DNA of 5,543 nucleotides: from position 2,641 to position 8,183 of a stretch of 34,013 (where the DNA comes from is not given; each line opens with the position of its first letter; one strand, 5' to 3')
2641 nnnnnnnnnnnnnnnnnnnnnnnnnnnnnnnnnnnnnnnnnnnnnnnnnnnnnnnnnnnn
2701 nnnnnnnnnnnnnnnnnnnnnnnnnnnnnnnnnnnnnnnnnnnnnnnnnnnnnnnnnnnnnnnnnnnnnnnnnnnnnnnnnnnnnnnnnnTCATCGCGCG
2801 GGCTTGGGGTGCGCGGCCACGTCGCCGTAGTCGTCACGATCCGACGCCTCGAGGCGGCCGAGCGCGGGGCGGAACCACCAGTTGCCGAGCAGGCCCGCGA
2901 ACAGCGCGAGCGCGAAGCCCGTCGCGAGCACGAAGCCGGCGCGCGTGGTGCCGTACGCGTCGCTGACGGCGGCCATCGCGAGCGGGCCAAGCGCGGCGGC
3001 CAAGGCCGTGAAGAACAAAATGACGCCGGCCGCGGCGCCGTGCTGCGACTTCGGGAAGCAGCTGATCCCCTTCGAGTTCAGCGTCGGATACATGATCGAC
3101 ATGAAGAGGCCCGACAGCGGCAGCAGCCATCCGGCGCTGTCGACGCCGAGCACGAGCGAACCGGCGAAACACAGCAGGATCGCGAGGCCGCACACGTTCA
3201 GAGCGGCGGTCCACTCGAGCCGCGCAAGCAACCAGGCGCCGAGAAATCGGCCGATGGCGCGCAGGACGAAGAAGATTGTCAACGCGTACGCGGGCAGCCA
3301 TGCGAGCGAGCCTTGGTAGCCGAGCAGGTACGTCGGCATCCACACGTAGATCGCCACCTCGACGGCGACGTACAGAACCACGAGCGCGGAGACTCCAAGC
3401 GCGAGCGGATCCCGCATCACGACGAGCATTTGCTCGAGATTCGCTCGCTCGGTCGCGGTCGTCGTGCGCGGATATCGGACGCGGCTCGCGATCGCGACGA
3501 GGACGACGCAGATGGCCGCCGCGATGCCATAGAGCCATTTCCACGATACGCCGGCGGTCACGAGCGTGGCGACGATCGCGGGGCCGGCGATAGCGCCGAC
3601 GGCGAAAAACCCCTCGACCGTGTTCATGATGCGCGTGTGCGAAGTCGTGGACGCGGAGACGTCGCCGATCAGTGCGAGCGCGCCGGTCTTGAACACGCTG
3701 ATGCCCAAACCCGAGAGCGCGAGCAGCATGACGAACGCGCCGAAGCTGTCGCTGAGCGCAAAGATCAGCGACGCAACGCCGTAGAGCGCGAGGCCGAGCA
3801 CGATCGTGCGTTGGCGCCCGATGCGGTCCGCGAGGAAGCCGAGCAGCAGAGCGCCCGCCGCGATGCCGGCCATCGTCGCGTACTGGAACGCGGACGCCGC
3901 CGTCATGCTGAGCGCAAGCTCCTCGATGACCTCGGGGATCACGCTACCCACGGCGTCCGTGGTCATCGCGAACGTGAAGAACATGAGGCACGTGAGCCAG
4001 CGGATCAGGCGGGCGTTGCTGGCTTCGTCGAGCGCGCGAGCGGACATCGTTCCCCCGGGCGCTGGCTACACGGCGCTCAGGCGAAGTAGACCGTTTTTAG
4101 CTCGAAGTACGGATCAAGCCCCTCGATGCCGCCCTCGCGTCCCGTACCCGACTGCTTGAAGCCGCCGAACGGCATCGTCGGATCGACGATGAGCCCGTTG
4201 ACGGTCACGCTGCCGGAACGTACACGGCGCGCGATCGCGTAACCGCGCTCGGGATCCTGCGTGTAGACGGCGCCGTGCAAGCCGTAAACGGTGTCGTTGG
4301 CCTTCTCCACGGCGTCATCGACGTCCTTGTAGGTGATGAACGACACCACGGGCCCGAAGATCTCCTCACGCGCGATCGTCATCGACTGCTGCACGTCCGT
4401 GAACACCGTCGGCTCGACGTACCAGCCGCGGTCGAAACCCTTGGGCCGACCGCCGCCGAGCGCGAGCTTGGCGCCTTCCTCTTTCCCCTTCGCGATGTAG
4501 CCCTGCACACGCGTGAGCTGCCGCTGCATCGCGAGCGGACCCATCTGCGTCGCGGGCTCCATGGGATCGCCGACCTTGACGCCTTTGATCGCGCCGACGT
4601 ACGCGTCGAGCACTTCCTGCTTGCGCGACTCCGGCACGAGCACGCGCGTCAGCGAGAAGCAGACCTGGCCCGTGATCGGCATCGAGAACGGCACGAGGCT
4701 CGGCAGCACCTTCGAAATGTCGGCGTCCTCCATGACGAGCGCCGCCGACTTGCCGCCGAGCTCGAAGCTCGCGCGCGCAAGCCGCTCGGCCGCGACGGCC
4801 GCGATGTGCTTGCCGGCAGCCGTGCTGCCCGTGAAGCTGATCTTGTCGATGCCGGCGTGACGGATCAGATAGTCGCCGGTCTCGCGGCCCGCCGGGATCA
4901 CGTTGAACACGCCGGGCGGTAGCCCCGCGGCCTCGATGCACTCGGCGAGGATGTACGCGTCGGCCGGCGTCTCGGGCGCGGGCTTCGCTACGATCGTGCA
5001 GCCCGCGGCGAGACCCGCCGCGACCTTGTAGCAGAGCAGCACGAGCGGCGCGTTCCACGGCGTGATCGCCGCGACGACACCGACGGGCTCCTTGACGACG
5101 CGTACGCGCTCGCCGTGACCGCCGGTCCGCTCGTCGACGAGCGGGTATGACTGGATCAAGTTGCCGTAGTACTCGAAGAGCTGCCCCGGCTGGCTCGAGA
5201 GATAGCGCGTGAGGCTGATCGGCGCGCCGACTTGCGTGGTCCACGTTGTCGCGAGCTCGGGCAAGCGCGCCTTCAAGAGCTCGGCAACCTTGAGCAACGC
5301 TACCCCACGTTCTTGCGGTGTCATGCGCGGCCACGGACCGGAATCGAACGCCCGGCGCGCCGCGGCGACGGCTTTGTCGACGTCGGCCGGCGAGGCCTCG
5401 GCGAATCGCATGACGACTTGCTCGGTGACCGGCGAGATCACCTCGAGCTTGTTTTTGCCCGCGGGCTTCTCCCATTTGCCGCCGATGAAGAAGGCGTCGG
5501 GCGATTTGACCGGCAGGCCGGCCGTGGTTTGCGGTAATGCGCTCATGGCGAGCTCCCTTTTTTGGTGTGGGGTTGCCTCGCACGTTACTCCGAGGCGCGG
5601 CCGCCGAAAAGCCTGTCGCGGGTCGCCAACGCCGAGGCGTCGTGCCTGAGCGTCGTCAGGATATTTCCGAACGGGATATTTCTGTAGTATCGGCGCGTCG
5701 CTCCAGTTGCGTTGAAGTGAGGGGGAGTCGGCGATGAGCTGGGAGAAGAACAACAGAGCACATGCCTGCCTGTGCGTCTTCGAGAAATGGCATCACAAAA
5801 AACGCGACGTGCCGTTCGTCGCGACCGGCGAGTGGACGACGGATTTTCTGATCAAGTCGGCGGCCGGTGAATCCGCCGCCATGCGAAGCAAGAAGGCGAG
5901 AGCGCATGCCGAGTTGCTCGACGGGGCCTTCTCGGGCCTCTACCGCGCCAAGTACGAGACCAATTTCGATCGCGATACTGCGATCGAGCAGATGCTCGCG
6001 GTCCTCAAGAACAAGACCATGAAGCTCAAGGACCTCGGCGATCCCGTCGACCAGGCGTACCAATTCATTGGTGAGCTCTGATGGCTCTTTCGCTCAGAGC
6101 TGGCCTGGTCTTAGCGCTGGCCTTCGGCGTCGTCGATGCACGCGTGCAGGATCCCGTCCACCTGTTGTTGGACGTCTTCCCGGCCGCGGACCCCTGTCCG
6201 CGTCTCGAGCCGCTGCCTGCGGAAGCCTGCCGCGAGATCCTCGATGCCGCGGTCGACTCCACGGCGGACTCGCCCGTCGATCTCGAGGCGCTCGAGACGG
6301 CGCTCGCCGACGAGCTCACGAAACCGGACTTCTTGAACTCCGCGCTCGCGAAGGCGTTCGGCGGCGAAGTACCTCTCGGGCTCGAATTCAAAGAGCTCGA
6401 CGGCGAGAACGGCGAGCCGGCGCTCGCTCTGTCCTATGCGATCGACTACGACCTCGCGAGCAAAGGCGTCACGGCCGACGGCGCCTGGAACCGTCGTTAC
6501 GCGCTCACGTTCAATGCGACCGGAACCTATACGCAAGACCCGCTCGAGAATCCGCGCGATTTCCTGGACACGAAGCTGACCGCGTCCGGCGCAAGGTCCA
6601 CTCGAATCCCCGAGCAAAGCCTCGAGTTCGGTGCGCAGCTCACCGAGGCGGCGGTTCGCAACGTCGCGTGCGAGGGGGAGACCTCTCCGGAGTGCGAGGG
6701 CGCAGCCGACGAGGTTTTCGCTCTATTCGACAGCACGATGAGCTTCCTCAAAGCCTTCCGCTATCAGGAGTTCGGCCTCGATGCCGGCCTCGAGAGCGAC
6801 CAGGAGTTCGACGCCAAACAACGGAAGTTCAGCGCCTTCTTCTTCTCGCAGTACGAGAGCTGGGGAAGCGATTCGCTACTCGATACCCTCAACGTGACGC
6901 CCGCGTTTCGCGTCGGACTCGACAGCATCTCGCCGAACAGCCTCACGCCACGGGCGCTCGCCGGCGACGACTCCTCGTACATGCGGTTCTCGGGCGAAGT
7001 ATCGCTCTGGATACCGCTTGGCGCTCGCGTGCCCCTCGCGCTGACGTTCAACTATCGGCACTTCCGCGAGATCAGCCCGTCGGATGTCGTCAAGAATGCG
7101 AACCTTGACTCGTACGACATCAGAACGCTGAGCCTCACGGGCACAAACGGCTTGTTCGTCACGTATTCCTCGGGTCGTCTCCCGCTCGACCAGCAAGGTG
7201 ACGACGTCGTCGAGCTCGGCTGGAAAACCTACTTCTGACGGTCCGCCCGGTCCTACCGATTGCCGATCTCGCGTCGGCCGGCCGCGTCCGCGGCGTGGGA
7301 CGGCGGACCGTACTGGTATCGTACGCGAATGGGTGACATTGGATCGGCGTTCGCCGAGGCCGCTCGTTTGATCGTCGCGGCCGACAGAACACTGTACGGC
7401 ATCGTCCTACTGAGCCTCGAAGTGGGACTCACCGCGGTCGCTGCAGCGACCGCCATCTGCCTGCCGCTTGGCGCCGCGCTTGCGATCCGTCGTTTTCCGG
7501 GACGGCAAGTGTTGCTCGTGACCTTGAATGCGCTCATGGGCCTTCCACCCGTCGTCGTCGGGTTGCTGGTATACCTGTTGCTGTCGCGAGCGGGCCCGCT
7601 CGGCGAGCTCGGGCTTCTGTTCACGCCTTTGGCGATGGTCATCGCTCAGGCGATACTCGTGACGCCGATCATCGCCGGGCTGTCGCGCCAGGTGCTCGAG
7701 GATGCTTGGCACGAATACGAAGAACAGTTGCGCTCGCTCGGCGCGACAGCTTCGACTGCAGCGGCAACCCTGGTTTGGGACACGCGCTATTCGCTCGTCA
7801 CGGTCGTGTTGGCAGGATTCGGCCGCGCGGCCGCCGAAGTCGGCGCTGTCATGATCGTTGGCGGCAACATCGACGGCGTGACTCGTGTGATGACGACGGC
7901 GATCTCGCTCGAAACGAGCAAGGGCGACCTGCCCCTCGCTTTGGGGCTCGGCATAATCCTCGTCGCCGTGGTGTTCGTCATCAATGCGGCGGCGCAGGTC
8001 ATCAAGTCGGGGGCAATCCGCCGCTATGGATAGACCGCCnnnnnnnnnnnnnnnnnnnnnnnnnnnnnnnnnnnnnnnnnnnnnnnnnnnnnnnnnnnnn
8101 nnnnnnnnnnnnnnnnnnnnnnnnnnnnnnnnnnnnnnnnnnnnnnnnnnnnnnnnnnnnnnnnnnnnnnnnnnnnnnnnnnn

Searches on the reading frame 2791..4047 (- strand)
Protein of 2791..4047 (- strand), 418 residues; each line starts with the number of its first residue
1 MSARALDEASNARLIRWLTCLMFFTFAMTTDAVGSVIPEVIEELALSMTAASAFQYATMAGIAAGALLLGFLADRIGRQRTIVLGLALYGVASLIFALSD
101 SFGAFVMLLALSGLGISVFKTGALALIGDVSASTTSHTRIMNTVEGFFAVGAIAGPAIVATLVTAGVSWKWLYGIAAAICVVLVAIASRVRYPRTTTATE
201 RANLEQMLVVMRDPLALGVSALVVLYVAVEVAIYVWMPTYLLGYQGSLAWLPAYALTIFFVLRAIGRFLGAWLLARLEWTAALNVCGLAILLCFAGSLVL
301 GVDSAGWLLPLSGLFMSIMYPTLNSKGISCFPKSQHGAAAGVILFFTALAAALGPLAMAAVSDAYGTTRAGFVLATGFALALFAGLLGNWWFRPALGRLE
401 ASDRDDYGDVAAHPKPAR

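Call 86: search_protein_families(library=pfam, proteins=[window:2791-4047:-], max_evalue=0.00001)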
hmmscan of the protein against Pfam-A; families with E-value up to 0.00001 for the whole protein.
window:2791-4047:- (418 aa): 1 family
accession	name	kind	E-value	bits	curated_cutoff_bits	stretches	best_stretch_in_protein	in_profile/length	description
PF07690.21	MFS_1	-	3.4e-40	138.5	33.4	1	20-355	2-347/347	Major Facilitator Superfamily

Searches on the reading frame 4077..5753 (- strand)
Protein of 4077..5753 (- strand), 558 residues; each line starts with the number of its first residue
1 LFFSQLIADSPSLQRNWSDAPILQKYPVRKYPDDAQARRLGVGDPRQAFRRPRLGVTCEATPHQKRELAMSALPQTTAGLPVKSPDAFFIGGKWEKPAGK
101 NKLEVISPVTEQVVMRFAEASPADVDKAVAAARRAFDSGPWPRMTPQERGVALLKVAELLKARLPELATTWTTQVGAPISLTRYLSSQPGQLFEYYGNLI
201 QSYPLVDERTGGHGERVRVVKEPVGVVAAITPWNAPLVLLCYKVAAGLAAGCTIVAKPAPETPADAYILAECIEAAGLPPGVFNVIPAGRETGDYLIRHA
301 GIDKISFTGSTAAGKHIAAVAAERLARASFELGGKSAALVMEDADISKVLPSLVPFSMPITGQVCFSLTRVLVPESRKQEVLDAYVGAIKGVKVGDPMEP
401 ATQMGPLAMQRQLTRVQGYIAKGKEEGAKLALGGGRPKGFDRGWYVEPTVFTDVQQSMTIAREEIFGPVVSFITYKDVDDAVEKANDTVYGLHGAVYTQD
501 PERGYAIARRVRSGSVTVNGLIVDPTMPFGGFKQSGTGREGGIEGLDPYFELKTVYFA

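Call 86: search_protein_families(library=pfam, proteins=[window:4077-5753:-], max_evalue=0.00001)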
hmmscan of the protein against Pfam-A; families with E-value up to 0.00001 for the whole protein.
window:4077-5753:- (558 aa): 1 family
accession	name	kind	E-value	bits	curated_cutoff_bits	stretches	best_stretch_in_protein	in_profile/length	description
PF00171.27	Aldedh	-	6.5e-155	516.6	23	1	94-555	1-461/461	Aldehyde dehydrogenase family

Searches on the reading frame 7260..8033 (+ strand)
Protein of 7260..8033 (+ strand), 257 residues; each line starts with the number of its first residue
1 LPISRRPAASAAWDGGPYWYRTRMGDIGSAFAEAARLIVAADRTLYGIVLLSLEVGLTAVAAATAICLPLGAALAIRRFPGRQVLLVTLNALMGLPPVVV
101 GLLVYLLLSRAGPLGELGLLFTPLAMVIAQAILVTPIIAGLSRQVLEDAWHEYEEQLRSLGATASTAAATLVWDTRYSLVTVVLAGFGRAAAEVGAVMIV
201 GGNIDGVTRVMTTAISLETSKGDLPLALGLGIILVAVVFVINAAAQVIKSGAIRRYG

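Call 86: search_protein_families(library=pfam, proteins=[window:7260-8033:+], max_evalue=0.00001)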
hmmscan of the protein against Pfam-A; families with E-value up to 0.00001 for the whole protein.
window:7260-8033:+ (257 aa): 1 family
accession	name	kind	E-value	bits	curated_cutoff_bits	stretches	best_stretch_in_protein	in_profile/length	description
PF00528.27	BPD_transp_1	-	1.6e-06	28.4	26.4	1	68-248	2-178/184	Binding-protein-dependent transport system inner membrane component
